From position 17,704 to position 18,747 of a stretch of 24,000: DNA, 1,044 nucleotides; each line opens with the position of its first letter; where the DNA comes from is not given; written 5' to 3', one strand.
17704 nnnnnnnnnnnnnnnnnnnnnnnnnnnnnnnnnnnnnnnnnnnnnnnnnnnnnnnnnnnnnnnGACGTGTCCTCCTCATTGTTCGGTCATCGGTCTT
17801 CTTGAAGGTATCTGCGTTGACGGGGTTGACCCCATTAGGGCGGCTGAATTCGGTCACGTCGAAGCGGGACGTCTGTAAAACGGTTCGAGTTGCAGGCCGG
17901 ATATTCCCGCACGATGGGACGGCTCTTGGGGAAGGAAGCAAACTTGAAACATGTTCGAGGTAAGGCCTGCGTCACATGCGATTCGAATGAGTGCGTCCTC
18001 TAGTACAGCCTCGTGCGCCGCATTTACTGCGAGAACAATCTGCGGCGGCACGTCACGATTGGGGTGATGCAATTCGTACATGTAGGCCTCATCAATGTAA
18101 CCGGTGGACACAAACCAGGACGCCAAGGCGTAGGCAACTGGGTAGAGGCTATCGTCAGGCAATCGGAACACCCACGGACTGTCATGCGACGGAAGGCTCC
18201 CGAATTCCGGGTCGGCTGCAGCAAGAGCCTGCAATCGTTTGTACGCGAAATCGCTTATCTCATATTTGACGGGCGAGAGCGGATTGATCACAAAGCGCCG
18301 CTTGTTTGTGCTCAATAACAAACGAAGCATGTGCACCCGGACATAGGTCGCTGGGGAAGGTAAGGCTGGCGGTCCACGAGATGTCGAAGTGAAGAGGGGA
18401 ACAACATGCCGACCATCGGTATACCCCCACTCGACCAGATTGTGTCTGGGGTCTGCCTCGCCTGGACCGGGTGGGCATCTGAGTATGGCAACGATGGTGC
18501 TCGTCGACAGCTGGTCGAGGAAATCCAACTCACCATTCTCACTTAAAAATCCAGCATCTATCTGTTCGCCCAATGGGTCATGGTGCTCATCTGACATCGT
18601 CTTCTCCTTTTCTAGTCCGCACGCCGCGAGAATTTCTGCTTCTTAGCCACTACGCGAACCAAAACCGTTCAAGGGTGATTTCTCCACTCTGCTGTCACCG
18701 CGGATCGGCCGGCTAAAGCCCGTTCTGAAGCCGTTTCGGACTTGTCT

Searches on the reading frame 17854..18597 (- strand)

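Call 70: search_protein_families(library=pfam, max_evalue=0.01, proteins=[window:17854-18597:-])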
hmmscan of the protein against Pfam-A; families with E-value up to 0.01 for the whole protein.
window:17854-18597:- (247 aa): 1 family
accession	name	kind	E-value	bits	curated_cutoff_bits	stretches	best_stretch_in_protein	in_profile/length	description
PF07179.17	SseB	-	1.4e-05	25.7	21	1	25-115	20-118/124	SseB protein N-terminal domain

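Call 100: search_protein_families(library=ncbifam, max_evalue=0.01, proteins=[window:17854-18597:-])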
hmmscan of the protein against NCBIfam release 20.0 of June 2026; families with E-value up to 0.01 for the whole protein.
window:17854-18597:- (247 aa): 0 families
